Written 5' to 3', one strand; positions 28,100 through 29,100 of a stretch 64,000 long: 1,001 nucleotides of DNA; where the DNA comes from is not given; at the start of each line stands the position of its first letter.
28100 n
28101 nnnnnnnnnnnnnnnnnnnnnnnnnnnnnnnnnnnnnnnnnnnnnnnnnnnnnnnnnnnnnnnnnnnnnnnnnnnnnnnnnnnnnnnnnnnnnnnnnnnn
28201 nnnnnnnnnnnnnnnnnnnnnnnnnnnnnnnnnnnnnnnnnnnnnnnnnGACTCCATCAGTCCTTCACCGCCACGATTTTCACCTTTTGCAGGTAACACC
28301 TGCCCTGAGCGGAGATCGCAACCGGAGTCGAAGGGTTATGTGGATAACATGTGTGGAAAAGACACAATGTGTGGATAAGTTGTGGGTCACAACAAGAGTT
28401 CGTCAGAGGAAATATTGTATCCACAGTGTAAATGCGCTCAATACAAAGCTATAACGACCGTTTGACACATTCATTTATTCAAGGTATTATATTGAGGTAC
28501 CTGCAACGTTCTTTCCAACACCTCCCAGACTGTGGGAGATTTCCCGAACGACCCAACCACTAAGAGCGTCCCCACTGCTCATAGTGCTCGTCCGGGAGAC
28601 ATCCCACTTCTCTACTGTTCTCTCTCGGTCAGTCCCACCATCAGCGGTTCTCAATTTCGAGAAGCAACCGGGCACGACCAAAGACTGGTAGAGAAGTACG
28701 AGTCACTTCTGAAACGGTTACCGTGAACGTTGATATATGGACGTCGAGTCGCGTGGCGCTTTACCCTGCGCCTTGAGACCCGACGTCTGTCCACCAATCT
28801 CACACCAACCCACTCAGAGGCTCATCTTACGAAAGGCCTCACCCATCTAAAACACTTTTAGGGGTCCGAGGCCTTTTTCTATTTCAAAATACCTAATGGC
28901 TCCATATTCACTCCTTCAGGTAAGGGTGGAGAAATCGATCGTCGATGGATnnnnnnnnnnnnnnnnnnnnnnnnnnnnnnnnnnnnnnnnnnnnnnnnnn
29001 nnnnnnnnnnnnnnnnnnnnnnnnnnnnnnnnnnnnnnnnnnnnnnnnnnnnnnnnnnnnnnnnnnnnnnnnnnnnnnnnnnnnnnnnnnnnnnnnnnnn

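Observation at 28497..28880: Unassigned ~380-nt structured transcript with textbook promoter and terminator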

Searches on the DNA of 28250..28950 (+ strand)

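Call 5: search_rna_families(source=window, start=28250, end=28950, threshold=evalue, max_evalue=10, show_alignments=3)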
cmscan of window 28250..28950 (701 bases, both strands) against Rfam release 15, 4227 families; matches with E-value up to 10: 2.
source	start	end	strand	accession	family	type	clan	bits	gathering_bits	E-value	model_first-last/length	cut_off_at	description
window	28830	28885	+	RF00489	ctRNA_p42d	Gene; antisense;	-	18.5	50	0.39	1-46/46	no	ctRNA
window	28798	28823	-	RF01108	BMV3_UPD-PK1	Cis-reg;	-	15.3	38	3.9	1-26/26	no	Pseudoknot of upstream pseudoknot domain (UPD) of the 3'UTR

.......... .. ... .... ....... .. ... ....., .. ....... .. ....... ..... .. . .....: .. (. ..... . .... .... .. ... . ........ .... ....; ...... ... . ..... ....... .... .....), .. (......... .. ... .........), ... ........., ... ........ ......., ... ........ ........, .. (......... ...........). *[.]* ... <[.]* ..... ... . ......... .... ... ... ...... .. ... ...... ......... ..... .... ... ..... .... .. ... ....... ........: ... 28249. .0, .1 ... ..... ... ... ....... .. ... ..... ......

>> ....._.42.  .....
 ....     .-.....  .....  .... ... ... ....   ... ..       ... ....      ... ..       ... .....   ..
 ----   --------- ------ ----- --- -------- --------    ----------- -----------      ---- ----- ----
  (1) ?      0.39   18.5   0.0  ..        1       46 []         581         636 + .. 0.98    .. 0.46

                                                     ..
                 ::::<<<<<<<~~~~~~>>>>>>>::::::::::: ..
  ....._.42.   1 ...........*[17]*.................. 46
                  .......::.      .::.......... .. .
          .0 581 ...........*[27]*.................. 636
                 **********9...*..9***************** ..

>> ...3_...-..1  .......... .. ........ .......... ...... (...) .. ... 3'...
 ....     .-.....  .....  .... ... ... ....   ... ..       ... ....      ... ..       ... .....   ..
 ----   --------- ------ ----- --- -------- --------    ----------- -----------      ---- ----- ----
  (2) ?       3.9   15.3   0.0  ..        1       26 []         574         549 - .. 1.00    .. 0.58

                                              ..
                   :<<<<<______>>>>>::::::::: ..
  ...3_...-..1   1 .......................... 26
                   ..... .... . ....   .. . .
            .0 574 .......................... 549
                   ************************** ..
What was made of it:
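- Tried and rejected: Rfam at E<=10 on 28250-28950 (call 5): only the terminator hairpin resembles ctRNA_p42d, at 18.5 bits against a 50-bit cutoff.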

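Call 41: build_rna_model(alignment_id=A3)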
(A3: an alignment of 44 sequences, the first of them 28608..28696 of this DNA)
Model R1 built from alignment A3 (44 sequences, 154 columns); structure: RNAalifold consensus.
model positions 115; base pairs 23; branch points 1; effective number of sequences 4.89; information 0.59 bits per position. Calibrated on 0.2 Mb of random sequence (short: E-values are rough).
structure used (alignment columns):
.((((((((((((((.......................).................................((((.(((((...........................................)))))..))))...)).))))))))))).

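Call 42: search_with_rna_model(model_id=R1, sources=[window, L002, L003, L004, L005, L006, L007, L008, L009, L010, L011, L012, L013, L014, L015, L016, L017, L018, L019, L020, L021, L022, L023, L024, L025, L026, L027, L028, L029, L030, L031, L032, L033, L034, L035, L036, L037, L038, L039, L040, L041, L042, L043, L044, L045, L046, L047, L048, L049, L050, L051, L052, L053, L054, L055, L056, L057, L058, L059, L060, L061, L062, L063, L064, L065, L066, L067, L068, L069, L070, L071, L072, L073, L074, L075, L076, L077, L078, L079, L080, L081], max_evalue=1, make_alignment=true)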
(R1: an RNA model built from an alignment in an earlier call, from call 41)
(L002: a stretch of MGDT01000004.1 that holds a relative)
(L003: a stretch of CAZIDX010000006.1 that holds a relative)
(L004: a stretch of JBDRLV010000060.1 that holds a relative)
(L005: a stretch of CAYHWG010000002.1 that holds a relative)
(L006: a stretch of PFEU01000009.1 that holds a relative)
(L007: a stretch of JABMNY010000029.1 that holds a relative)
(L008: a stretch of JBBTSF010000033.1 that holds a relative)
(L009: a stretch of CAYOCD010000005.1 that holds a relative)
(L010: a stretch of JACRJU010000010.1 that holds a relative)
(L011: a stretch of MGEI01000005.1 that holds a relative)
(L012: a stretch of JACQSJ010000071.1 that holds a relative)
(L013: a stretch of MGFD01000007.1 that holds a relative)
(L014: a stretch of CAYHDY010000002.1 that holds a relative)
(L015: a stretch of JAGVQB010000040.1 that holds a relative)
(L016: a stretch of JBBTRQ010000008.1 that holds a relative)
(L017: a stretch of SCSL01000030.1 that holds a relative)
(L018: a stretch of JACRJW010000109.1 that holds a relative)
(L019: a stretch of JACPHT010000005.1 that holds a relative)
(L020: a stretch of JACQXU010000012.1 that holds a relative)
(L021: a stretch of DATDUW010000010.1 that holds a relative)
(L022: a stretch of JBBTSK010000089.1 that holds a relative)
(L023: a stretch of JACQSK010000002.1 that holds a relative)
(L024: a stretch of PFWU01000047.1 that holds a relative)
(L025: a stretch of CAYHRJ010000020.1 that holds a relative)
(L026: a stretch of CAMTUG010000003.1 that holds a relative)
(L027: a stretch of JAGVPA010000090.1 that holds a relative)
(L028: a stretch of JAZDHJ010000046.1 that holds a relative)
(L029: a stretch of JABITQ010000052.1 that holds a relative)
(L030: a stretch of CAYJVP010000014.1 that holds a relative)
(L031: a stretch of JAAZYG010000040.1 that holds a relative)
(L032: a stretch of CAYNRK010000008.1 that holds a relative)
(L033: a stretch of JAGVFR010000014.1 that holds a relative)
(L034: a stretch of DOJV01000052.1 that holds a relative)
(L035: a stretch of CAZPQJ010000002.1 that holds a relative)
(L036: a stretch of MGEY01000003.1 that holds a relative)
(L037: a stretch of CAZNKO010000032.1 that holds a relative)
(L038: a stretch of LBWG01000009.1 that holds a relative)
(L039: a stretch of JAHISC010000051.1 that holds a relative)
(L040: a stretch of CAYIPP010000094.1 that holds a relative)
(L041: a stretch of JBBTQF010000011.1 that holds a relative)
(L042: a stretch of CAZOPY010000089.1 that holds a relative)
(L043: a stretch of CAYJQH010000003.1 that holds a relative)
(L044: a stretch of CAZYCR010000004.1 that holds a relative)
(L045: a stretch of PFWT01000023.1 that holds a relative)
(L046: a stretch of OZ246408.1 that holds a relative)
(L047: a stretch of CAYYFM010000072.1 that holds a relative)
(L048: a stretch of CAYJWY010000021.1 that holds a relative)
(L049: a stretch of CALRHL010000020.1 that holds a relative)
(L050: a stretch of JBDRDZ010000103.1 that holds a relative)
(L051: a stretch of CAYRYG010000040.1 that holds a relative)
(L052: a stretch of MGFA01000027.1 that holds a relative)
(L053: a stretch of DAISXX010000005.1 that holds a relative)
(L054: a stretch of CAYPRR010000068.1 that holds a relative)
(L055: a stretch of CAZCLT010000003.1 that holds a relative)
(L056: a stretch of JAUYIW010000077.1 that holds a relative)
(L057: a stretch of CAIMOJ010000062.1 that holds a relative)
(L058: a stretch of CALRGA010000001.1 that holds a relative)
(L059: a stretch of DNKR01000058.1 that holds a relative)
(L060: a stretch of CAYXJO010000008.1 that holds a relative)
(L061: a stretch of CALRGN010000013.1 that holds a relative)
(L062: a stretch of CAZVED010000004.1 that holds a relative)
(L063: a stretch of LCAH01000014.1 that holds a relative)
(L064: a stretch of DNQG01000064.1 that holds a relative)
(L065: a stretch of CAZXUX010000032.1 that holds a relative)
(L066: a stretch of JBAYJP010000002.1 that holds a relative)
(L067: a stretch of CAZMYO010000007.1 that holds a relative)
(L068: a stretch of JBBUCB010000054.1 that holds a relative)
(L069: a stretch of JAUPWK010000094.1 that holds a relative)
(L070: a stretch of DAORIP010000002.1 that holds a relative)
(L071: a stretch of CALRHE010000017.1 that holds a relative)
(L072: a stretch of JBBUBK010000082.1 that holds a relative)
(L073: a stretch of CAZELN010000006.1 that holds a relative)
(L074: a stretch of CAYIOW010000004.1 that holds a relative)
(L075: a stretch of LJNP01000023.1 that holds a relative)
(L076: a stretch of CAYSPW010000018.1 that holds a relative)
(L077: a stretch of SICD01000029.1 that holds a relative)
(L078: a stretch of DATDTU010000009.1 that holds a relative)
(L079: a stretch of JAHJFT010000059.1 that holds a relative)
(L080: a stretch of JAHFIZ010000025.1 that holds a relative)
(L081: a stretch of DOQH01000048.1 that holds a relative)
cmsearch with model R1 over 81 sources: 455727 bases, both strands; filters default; matches with E-value up to 1: 62.
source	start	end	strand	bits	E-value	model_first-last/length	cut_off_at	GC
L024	2178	2292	+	105.1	8.3e-20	1-115/115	no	0.43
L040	2170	2287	+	103.9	1.5e-19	1-115/115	no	0.44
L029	2144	2257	+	103.5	1.8e-19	1-115/115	no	0.43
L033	2156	2270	+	103.5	1.8e-19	1-115/115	no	0.36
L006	2133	2248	+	101.3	5.5e-19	1-115/115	no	0.43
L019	2103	2218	+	101.2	5.8e-19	1-115/115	no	0.34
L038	2154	2267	+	100.5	8.3e-19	1-115/115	no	0.37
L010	2170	2287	+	99.9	1.1e-18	1-115/115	no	0.43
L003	2166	2280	+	99.5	1.4e-18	1-115/115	no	0.4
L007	2135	2250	+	99.4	1.4e-18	1-115/115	no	0.43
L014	2227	2340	+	98.8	1.9e-18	1-115/115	no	0.35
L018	2160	2272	+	98.4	2.3e-18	1-115/115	no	0.44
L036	2129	2241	+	98.3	2.4e-18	1-115/115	no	0.35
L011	2184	2296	+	98.1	2.7e-18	1-115/115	no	0.39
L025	2171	2283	+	98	2.8e-18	1-115/115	no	0.46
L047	2110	2227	+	96.9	4.9e-18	1-115/115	no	0.4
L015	2168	2278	+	96.7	5.5e-18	1-115/115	no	0.43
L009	2161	2273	+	96.5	6.1e-18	1-115/115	no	0.41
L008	2164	2279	+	96.1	7.3e-18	1-115/115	no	0.41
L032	2179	2291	+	95.7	9e-18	1-115/115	no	0.38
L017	2196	2310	+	95.1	1.2e-17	1-115/115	no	0.42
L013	2138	2250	+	94.8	1.4e-17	1-115/115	no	0.42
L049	2014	2135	+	94.4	1.7e-17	1-115/115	no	0.4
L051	1708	1822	+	93.9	2.2e-17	1-115/115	no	0.43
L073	2200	2314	+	93.7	2.4e-17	1-115/115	no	0.42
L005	2223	2339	+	93.6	2.5e-17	1-115/115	no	0.36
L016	2174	2288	+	93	3.4e-17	1-115/115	no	0.45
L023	2164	2277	+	92.1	5.4e-17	1-115/115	no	0.47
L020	1905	2019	+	91.6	6.8e-17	1-115/115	no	0.37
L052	2174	2288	+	88.9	2.6e-16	1-115/115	no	0.42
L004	2137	2259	+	87.2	6.2e-16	1-115/115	no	0.35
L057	2167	2281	+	86.8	7.8e-16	1-115/115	no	0.43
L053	2171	2288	+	86.4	9.3e-16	1-115/115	no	0.44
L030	2119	2236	+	84.8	2.1e-15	1-115/115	no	0.52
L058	2141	2256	+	84.8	2.1e-15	1-115/115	no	0.43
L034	2021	2144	+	81.8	9.4e-15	1-115/115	no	0.4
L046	2142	2260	+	81.7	9.7e-15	1-115/115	no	0.43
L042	1275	1401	+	77.3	9e-14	1-115/115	no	0.43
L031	2170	2292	+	74.4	3.7e-13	1-115/115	no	0.39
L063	2109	2238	+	72.2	1.1e-12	1-115/115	no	0.45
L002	2140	2264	+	71.9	1.3e-12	1-115/115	no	0.5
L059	2082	2212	+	69.7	4e-12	1-115/115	no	0.36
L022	2170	2292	+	64.9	4.4e-11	1-115/115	no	0.46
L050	1570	1674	+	61.6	2.2e-10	1-115/115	no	0.41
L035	2137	2267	+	61.2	2.7e-10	1-115/115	no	0.42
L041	2099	2226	+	59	8.3e-10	1-115/115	no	0.44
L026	1970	2119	+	54.2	8.9e-09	1-115/115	no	0.48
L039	2177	2275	+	52.1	2.6e-08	1-115/115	no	0.46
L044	2169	2267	+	51.1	4.3e-08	1-115/115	no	0.48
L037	2036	2128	+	51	4.5e-08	12-103/115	no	0.44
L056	2100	2203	+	45.3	7.6e-07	1-115/115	no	0.52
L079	2020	2118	+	41.9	4.3e-06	1-115/115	no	0.32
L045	2045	2144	+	41.1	6.4e-06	1-115/115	no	0.41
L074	2152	2262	+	37.1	4.6e-05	1-115/115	no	0.42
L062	2072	2189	+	32.6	0.00043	1-115/115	no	0.45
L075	2069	2177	+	30.2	0.0015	1-115/115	no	0.48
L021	2221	2312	+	29.5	0.0021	1-115/115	no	0.52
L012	1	55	+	27.6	0.0054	61-115/115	5'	0.44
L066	2003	2143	+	26.2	0.011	1-115/115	no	0.47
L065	1907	2019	-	17.6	0.79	1-115/115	no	0.35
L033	1359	1443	+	17.6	0.8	1-115/115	no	0.31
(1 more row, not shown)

Alignment A4: 62 matches aligned to the model, 209 columns, each read 5' to 3' on its own strand. Consensus structure (alignment columns), stored with it:
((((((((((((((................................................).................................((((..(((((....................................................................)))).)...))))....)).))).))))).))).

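Call 46: search_with_rna_model(model_id=R1, sources=[L089, L091, L095, L104, L106, L114, L117, L082, L083, L085, L092, L093, L096, L097, L098, L099, L105, L108, L109, L115, L118], max_evalue=1)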
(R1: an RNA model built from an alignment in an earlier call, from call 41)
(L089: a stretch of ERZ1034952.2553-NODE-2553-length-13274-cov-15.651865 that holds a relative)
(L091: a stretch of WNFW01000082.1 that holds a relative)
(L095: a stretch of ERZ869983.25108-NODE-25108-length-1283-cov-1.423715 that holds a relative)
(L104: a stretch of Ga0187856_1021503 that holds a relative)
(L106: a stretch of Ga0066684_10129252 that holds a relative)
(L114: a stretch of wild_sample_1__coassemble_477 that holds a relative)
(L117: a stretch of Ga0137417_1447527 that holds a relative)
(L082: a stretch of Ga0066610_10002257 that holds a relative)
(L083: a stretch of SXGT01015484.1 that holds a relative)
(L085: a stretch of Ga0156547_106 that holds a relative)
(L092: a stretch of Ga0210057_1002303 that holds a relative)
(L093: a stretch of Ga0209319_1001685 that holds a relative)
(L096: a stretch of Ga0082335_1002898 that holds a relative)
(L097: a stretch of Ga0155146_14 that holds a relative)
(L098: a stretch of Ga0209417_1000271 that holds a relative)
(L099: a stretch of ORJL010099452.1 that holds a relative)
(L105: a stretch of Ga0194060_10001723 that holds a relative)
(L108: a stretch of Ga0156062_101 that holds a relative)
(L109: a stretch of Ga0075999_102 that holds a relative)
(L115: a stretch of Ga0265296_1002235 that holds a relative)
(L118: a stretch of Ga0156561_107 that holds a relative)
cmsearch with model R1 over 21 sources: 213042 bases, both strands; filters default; matches with E-value up to 1: 16.
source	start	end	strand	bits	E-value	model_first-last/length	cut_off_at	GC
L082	5173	5286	-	103.5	8.3e-20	1-115/115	no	0.43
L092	3992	4107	+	101.3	2.6e-19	1-115/115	no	0.43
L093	9388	9500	-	98.3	1.1e-18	1-115/115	no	0.35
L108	9962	10074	+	98.1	1.3e-18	1-115/115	no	0.39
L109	10393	10507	+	95.7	4.3e-18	1-115/115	no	0.42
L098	7052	7166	-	95.5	4.7e-18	1-115/115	no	0.43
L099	3392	3506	-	95.2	5.4e-18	1-115/115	no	0.42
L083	911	1025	-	95.1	5.7e-18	1-115/115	no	0.43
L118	2378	2490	+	94.8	6.5e-18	1-115/115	no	0.42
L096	4979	5092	-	94.7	6.8e-18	1-115/115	no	0.46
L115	5014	5126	+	93.8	1.1e-17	1-115/115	no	0.45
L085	8421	8535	-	88.9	1.2e-16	1-115/115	no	0.42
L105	9615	9729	-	86.8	3.6e-16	1-115/115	no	0.43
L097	4666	4790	-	71.9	6.2e-13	1-115/115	no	0.5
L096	5345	5393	-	17.6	0.38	1-115/115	no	0.27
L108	962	1056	+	16.3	0.69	1-115/115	no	0.35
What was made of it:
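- Tried and rejected: The other 7 are not confirmed by model R1 and so are chance matches (call 46).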

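Call 59: build_rna_model(alignment_id=A6)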
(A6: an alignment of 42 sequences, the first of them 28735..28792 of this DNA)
Model R2 built from alignment A6 (42 sequences, 60 columns); structure: RNAalifold consensus.
model positions 57; base pairs 19; branch points 0; effective number of sequences 42; information 0.877 bits per position. Calibrated on 0.2 Mb of random sequence (short: E-values are rough).
structure used (alignment columns):
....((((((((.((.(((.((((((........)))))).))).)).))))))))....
